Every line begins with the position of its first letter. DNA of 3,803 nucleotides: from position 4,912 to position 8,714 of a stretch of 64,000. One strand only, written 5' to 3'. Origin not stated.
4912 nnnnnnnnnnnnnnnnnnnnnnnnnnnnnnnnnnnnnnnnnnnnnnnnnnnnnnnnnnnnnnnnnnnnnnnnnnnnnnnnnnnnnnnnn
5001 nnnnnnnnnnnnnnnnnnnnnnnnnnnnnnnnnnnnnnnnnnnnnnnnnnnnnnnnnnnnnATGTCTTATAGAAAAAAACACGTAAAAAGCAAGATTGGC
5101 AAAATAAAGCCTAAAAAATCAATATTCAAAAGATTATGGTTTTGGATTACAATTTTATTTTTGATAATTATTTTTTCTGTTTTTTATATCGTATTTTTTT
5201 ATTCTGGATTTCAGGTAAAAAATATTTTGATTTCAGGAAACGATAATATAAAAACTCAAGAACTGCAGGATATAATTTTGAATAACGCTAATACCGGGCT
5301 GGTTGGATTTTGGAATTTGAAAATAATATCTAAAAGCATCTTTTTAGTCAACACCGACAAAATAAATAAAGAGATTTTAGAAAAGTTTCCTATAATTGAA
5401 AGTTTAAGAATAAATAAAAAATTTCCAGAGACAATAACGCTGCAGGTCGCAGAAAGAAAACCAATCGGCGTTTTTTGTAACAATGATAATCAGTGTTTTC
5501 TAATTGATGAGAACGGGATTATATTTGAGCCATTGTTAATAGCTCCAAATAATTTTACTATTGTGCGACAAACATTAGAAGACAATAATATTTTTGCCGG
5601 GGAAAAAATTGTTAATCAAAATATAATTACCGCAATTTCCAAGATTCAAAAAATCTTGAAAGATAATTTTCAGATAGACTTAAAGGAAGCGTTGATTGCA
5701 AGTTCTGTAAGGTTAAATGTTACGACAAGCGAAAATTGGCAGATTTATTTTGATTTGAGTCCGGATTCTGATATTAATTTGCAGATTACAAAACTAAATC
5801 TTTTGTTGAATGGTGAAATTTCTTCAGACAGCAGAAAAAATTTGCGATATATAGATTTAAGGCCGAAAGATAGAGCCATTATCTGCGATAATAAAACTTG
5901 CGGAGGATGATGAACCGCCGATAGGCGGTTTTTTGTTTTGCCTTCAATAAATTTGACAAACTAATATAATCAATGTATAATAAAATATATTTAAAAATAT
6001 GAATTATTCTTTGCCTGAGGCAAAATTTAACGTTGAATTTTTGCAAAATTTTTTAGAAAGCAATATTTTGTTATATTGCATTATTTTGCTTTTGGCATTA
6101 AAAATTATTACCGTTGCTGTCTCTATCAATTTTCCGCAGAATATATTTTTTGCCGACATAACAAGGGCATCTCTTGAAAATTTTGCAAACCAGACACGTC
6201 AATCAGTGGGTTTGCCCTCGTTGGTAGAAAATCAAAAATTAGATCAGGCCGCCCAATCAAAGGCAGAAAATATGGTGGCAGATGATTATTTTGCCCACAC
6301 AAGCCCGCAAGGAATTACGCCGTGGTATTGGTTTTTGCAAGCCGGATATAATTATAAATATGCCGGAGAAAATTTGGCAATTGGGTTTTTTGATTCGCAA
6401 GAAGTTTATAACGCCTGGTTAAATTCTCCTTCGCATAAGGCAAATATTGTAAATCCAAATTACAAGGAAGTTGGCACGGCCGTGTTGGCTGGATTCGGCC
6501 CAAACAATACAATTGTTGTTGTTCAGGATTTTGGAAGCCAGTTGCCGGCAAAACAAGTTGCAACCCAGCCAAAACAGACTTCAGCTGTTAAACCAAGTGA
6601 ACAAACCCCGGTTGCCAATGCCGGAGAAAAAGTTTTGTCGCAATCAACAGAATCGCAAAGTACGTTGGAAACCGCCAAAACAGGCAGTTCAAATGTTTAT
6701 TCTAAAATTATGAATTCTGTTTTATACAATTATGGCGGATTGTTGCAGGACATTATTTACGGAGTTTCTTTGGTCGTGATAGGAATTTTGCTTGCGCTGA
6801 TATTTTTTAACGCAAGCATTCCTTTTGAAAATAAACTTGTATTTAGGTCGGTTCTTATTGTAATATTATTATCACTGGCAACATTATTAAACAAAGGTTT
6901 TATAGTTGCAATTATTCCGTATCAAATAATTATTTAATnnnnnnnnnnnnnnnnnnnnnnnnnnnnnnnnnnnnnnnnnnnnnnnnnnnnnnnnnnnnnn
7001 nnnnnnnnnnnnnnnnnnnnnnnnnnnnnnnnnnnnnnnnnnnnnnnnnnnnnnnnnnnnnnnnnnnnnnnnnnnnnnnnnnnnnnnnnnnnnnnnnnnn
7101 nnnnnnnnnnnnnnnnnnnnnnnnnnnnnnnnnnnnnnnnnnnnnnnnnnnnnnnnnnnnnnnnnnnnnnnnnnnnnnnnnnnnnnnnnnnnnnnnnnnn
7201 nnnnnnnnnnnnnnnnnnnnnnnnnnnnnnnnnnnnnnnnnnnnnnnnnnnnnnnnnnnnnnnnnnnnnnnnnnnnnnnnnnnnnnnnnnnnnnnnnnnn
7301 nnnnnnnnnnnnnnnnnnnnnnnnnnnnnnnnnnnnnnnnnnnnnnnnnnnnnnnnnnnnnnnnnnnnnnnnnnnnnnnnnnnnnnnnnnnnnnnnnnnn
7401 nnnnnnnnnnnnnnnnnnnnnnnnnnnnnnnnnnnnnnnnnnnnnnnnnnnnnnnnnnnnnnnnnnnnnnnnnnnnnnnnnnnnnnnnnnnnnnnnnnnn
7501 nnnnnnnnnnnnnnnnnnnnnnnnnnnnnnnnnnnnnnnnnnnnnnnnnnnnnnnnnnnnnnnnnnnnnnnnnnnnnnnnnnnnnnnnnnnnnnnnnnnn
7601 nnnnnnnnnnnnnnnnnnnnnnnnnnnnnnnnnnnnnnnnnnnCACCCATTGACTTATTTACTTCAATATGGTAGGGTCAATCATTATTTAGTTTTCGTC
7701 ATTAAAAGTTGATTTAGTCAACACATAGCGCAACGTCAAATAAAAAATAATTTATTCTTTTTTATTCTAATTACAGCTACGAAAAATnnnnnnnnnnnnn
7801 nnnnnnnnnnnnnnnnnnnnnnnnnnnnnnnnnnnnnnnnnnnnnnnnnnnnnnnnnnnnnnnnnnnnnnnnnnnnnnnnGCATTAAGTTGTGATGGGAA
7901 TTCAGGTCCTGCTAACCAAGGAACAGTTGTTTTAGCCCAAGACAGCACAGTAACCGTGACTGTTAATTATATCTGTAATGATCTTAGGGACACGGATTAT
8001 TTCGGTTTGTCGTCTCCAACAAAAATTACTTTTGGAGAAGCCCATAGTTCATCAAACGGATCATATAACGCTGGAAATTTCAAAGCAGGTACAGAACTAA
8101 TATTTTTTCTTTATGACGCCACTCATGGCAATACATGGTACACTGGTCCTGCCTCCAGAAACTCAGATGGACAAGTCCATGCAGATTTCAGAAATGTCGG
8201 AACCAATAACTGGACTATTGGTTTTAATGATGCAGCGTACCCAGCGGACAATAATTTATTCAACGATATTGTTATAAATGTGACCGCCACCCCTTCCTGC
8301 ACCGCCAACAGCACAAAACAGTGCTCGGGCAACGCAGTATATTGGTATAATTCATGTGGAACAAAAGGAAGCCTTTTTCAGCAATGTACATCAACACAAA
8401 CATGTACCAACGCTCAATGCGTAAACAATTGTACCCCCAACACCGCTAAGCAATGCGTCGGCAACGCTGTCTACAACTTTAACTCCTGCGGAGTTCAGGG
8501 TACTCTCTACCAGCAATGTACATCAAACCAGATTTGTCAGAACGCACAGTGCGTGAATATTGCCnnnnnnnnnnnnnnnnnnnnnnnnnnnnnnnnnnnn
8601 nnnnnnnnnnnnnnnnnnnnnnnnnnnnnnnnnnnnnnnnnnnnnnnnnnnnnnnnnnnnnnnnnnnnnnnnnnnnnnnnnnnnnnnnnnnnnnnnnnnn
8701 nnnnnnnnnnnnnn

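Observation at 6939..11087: Sortase adjacent to a 1099-aa cysteine-rich modular surface protein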

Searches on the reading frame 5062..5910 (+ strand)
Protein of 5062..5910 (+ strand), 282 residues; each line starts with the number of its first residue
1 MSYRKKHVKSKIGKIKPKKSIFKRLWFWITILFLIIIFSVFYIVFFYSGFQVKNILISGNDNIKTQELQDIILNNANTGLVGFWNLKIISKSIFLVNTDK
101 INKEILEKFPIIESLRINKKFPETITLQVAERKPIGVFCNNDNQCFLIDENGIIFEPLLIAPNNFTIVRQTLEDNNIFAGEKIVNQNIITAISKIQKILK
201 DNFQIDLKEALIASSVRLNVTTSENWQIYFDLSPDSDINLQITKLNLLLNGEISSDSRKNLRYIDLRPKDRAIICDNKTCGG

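Call 3: search_protein_families(library=pfam, proteins=[window:5062-5910:+], max_evalue=0.1)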
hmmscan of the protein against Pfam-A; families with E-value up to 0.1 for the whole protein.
window:5062-5910:+ (282 aa): 4 families
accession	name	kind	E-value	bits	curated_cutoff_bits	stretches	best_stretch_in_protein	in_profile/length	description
PF08478.15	POTRA_1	-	5.6e-10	39.8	23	1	90-132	28-69/69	POTRA domain, FtsQ-type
PF03799.20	FtsQ_DivIB_C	-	0.00022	22.5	21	1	141-267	5-114/114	Cell division protein FtsQ/DivIB, C-terminal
PF15270.11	ACI44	-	0.0033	18.1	27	1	168-208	3-44/65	Metallo-carboxypeptidase inhibitor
PF00876.23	Innexin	-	0.011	15.4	25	1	21-108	249-332/333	Innexin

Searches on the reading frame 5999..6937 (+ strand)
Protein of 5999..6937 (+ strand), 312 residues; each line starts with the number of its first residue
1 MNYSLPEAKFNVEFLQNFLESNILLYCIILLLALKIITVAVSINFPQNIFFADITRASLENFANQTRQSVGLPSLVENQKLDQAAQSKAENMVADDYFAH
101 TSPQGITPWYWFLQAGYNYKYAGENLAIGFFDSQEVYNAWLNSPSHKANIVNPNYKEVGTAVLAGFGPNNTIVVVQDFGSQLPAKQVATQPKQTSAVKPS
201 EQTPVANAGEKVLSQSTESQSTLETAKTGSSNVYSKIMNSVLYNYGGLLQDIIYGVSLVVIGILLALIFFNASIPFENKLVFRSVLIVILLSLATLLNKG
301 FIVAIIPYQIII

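Call 3: search_protein_families(library=pfam, proteins=[window:5999-6937:+], max_evalue=0.1)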
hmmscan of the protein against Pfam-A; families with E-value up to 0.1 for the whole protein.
window:5999-6937:+ (312 aa): 1 family
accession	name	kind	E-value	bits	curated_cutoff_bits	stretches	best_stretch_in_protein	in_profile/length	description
PF00188.32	CAP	-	6.4e-16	59.7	21.1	1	64-178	5-117/117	Cysteine-rich secretory protein family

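Call 4: search_protein_families(library=ncbifam, proteins=[window:5999-6937:+], max_evalue=0.1)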
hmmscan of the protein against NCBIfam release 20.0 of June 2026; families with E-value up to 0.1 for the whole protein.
window:5999-6937:+ (312 aa): 4 families
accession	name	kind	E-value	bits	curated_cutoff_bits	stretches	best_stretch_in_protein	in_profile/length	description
TIGR02909.1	spore_YkwD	subfamily_domain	2.1e-27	95.6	171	1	61-178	10-125/127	uncharacterized protein, YkwD family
NF052539.1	DivAsocLipDalA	equivalog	1.8e-12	47.4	200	1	60-162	52-154/169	divisome-associated lipoprotein DalA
NF033936.1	CuZnOut_SO0444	equivalog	0.01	15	300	1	190-269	135-211/351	SO_0444 family Cu/Zn efflux transporter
TIGR00886.1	2A0108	subfamily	0.022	13.9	311.7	1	212-308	247-347/368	NarK family nitrate/nitrite MFS transporter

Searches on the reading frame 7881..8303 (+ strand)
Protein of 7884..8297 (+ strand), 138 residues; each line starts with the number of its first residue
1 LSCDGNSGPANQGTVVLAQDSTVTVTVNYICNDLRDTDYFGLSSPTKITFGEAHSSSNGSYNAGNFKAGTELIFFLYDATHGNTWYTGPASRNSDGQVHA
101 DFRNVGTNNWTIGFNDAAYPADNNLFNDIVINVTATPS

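Call 13: search_protein_families(library=ncbifam, proteins=[window:7884-8297:+], max_evalue=10)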
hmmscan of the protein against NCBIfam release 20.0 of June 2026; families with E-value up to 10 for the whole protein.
seq(138 aa): 0 families

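Call 14: search_protein_families(library=pfam, proteins=[window:7884-8297:+], max_evalue=10)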
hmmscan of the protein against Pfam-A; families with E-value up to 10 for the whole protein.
seq(138 aa): 1 family
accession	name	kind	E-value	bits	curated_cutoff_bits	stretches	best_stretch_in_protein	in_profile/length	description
PF13448.11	DUF4114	-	0.00014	23.2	27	1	66-135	1-84/85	Domain of unknown function (DUF4114)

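Call 50: predict_structure(alignment_id=A3)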
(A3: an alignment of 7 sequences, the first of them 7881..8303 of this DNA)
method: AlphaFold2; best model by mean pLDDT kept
length: 141 residues; sequences in the alignment: 7
mean_pLDDT: 83.6   pTM: 0.82
mean pLDDT of the five models: 83.6, 82.7, 81.5, 81.3, 79.3
residues with pLDDT >= 90: 74; 70-90: 38; 50-70: 25; < 50: 4
segments of 3 or more residues with pLDDT < 50: none
pLDDT, mean of each block of 10 residues (from residue 1): 55 93 91 65 95 78 95 94 91 90 93 80 62 93 56
secondary structure, 60 per line:
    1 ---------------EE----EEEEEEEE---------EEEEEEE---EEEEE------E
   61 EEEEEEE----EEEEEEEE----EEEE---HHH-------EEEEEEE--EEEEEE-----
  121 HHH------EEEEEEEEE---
elements in order: E22-29 E39-45 E49-53 E60-67 E72-79 E84-87 E101-107 E110-115 E130-138

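Call 57: search_solved_structures(query=A3, max_evalue=10, show_alignments=2)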
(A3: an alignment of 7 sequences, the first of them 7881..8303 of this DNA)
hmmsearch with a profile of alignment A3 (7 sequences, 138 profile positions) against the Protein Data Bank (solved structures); distinct sequences matched with E-value up to 10: 5.
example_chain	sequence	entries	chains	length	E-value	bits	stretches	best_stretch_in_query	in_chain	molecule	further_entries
4gjx_A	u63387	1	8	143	0.33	14.2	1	25-116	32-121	Low affinity immunoglobulin epsilon Fc receptor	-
4gk1_A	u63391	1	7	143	0.39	14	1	25-116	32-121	Low affinity immunoglobulin epsilon Fc receptor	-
5lgk_E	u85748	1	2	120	0.67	13.2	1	25-112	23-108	Low affinity immunoglobulin epsilon Fc receptor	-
4gi0_A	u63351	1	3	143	0.82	12.9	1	25-112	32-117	Low affinity immunoglobulin epsilon Fc receptor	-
1t8c_A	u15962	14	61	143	1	12.6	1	25-92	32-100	Low affinity immunoglobulin epsilon Fc receptor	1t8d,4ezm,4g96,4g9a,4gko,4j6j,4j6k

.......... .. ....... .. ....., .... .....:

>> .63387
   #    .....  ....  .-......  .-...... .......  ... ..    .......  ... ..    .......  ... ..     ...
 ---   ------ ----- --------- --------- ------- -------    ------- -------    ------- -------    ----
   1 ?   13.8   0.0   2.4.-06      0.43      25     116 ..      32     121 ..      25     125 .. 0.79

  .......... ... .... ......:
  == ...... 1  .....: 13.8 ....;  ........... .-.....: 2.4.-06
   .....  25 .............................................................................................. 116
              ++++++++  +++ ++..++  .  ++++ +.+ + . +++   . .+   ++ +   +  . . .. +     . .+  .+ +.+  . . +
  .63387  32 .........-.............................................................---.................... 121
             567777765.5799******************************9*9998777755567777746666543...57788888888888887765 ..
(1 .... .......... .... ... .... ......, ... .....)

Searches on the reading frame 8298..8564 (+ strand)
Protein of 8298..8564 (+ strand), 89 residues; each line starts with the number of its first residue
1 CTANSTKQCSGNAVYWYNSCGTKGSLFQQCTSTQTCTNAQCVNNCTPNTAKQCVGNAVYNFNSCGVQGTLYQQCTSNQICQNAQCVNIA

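Call 13: search_protein_families(library=ncbifam, proteins=[window:8298-8564:+], max_evalue=10)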
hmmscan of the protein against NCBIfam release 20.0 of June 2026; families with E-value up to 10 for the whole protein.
seq(89 aa): 2 families
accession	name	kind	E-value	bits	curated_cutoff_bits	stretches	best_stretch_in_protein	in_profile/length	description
NF038108.1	RiPP_NF038108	subfamily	0.021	14.7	30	2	6-45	16-54/65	Cys-every-fifth RiPP peptide CefA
NF041328.1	C_rich_MXAN6577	subfamily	0.37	10.7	100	1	4-85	64-144/145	MXAN_6577-like cysteine-rich protein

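Call 14: search_protein_families(library=pfam, proteins=[window:8298-8564:+], max_evalue=10)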
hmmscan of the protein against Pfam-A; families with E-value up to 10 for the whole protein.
seq(89 aa): 3 families
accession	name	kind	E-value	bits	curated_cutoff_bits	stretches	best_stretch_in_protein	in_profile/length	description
PF06535.18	RGM_N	-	0.0027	18.3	24.2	1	27-72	20-65/70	Repulsive guidance molecule (RGM) N-terminal domain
PF01683.23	EB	-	0.14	12.7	24.3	1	9-45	1-39/52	EB module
PF23416.1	DUF7107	-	0.62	10.9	24.6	2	72-87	6-21/48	Domain of unknown function (DUF7107)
